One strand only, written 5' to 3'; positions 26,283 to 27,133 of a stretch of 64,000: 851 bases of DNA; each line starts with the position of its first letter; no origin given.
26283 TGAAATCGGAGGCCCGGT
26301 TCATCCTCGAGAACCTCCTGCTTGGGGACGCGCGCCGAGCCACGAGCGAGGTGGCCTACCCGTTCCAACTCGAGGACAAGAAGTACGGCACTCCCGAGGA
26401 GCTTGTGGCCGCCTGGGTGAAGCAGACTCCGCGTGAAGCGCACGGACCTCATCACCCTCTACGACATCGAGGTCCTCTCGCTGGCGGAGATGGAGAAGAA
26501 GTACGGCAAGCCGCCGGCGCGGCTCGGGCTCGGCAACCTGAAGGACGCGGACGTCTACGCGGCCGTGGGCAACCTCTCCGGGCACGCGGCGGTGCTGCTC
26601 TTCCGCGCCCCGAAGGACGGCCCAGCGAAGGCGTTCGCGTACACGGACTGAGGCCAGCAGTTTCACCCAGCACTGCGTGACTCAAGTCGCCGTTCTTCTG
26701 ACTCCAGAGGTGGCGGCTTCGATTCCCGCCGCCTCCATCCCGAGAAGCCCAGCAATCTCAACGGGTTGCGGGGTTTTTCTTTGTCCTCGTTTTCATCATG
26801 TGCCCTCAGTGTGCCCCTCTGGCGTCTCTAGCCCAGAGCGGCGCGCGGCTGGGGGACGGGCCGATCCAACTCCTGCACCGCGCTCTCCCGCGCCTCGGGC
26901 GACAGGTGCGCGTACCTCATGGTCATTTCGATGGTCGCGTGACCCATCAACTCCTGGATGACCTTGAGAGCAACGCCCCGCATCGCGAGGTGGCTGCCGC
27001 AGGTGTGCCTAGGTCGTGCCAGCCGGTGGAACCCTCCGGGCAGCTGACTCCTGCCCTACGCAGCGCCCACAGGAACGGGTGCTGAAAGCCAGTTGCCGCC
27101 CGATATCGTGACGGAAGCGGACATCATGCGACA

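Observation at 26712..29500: Low-GC islet: tRNA-3'-like fragment, dead integrase stub and an intact OLD-family ATPase-TOPRIM nuclease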

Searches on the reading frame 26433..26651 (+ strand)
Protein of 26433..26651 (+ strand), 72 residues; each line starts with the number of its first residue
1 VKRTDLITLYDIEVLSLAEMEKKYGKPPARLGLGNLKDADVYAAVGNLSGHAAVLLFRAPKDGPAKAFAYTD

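Call 21: find_related_loci(query=window:26433-26648:+, collection=genome_contigs, flank=10000)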
Query window:26433-26648:+ (72 aa) in genome_contigs; peptide patterns used: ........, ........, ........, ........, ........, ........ (x = any residue, [..] = any of these).
600 stretches matched a pattern (row limit reached: there are more); 16 encode a relative of the query (tblastn E <= 1e-3); 16 distinct loci.
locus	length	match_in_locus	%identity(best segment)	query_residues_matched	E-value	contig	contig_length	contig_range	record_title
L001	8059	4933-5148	83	1-72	2e-35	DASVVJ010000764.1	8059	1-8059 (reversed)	MAG TPA_asm: Myxococcaceae bacterium isolate SMAG_U3340 k141_246272, whole genome shotgun sequence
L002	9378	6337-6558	77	1-72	1e-33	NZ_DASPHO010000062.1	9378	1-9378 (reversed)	MAG: Hyalangium sp. isolate SMAG_U11958 k141_1288715, whole genome shotgun sequence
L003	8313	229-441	72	2-72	5e-30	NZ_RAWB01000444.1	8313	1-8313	Corallococcus llansteffanensis strain CA051B NODE_444_8313_cov_14.1209, whole genome shotgun sequence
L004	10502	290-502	70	2-72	1e-29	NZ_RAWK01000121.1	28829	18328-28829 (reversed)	Corallococcus aberystwythensis strain AB050A NODE_121_28829_cov_20.7567_ID_11681, whole genome shotgun sequence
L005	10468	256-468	70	2-72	6e-29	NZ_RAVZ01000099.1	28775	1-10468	Corallococcus terminator strain CA054A NODE_99_28775_cov_30.196, whole genome shotgun sequence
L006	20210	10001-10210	72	2-72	8e-29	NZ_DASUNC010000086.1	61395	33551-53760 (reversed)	MAG: Archangium sp. isolate SMAG_U1589 k141_198191, whole genome shotgun sequence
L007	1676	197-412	69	2-72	1e-28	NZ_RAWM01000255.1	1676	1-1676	Corallococcus interemptor strain AB047A NODE_255_1676_cov_63.2185_ID_8429, whole genome shotgun sequence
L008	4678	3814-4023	72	2-72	9e-28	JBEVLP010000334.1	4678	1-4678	MAG: Cystobacter sp. isolate T4R2UO_autometa_bin_0001 T4R2UO_autometa_bin_0001_k133_1473617, whole genome shotgun sequen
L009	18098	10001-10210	72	2-72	1e-27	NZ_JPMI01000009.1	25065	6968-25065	Archangium violaceum Cb vi76 contig00010, whole genome shotgun sequence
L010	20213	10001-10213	69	2-72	5e-27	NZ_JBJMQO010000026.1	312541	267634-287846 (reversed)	MAG: Archangium sp. isolate H3_16_all_fractions_metab_conc_11_70_0 k255_1923312, whole genome shotgun sequence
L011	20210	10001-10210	72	2-72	4e-27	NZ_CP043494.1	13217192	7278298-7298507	Archangium minus strain Cbm 6 chromosome, complete genome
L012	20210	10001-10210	71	2-72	2e-26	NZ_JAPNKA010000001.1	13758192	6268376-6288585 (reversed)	Archangium lansingense strain MIWBW ctg.000000F, whole genome shotgun sequence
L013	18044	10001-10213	82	2-72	1e-36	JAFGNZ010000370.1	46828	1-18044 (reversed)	MAG: Myxococcaceae bacterium isolate Zod_Metabat.575 k87_13427494, whole genome shotgun sequence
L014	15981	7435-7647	67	1-72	1e-25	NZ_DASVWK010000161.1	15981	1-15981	MAG: Archangium sp. isolate SMAG_U3368 k141_190859, whole genome shotgun sequence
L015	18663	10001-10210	68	2-72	2e-25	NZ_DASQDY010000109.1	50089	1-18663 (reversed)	MAG: Archangium sp. isolate SMAG_U11739 k141_147169, whole genome shotgun sequence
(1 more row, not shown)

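Call 53: search_protein_families(library=pfam, proteins=[window:26433-26651:+], max_evalue=0.001)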
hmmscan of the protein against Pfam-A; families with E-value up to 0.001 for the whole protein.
window:26433-26651:+ (72 aa): 0 families

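Call 77: search_protein_families(library=pfam, proteins=[L001:5155-6198:+, L001:6208-7113:+, L001:7212-8033:-, L013:10417-11007:+, L013:10971-11888:-, L013:11947-13707:-, L013:11842-13182:+, L013:14266-16092:-], max_evalue=0.001)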
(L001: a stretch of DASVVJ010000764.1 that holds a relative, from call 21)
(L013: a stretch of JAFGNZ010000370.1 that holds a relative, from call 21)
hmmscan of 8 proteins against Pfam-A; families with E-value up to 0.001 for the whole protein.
L001:5155-6198:+ (347 aa): 1 family
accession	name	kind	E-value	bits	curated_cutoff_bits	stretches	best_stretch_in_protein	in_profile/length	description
PF00089.32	Trypsin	-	1.2e-05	25.7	20.6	1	118-147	25-47/220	Trypsin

L001:6208-7113:+ (301 aa): 2 families
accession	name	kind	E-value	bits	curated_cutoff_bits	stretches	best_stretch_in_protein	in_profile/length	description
PF00089.32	Trypsin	-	5e-17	62.9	20.6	1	72-287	21-219/220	Trypsin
PF13365.12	Trypsin_2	-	3.9e-12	47.5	27.6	1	78-265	1-144/144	Trypsin-like peptidase domain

L001:7212-8033:- (273 aa): 0 families

L013:10417-11007:+ (196 aa): 0 families

L013:10971-11888:- (305 aa): 1 family
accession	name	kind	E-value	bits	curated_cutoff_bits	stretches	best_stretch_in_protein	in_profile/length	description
PF09544.15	DUF2381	-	5.7e-72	242.9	29.2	1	15-296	2-285/288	Protein of unknown function (DUF2381)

L013:11947-13707:- (586 aa): 2 families
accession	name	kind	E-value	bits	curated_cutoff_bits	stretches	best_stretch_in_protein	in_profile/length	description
PF00155.27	Aminotran_1_2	-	7.3e-77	259.4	19.7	1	222-578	3-361/361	Aminotransferase class I and II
PF01041.23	DegT_DnrJ_EryC1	-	1e-07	32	19.8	1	299-376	59-132/360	DegT/DnrJ/EryC1/StrS aminotransferase family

L013:11842-13182:+ (446 aa): 0 families

L013:14266-16092:- (608 aa): 0 families

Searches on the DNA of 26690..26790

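Call 30: search_rna_families(source=window, start=26690, end=26790, threshold=evalue, max_evalue=10, show_alignments=3)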
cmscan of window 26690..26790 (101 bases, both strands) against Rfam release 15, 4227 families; matches with E-value up to 10: 6.
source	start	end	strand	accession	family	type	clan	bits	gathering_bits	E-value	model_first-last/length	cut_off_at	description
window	26733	26782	+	RF00110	RybB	Gene; sRNA;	-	20.5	40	0.018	19-79/79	no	RybB RNA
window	26701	26781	-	RF02628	Hrs1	Gene; sRNA;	-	19.3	56.4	0.053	1-74/74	no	Hfq-regulated sRNA 1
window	26708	26785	+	RF01772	rnk_pseudo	Cis-reg; leader;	-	15.1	55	1.3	1-108/108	no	Pseudomonas rnk leader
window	26693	26730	+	RF03538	Flavi_TBFV_CRE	Cis-reg;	-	15.1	60.5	2.7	1-106/106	no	Tick-borne Flavivirus 3' UTR cis-acting replication element (CRE)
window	26690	26740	+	RF00023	tmRNA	Gene;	CL00001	13.7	47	0.00034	321-374/374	5'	transfer-messenger RNA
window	26711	26782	+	RF02399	NsiR1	Gene; sRNA;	-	10.1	39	8.6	1-60/60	no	Nitrogen stress-induced RNA 1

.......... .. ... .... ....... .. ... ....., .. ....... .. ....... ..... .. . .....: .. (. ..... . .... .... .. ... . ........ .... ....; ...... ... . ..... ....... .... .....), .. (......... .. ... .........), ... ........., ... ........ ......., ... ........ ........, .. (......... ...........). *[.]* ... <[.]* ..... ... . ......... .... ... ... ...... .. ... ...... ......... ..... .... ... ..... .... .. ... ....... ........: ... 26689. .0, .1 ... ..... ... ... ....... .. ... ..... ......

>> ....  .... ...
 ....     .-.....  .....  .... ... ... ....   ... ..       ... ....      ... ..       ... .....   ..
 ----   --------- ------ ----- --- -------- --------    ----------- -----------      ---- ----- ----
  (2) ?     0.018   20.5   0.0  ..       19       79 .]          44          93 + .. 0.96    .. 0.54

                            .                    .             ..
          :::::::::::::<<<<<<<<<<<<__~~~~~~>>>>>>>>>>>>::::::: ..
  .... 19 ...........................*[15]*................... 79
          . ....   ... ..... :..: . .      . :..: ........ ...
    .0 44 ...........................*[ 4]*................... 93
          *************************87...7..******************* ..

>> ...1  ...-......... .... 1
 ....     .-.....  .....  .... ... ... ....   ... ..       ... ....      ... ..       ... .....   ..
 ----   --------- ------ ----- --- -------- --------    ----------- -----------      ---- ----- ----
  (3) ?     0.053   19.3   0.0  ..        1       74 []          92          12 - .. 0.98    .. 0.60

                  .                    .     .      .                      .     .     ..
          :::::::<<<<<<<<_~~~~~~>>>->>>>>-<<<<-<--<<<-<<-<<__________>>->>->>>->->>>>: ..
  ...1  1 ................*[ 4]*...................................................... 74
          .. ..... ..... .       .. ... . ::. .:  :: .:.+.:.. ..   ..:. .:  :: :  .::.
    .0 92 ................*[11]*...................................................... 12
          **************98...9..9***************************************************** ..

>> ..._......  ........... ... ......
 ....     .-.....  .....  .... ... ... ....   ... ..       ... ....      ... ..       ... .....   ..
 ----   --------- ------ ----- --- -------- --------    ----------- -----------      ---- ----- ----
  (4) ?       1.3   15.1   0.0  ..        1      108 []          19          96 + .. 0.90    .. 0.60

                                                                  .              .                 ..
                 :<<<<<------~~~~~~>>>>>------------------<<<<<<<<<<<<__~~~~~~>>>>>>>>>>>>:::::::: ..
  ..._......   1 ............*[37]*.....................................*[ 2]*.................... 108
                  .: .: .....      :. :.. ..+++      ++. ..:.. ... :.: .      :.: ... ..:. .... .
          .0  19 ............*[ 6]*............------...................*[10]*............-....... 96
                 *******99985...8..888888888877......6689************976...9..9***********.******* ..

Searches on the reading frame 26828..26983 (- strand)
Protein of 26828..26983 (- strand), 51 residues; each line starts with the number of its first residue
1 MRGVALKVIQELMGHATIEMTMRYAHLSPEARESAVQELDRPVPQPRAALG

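Call 4: search_protein_families(library=pfam, proteins=[window:26828-26983:-], max_evalue=0.1)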
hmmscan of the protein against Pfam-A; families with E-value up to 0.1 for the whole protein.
window:26828-26983:- (51 aa): 1 family
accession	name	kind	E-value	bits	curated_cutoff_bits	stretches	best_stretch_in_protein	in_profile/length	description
PF00589.27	Phage_integrase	-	1.6e-06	28.5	27.1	1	2-29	143-170/172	Phage integrase family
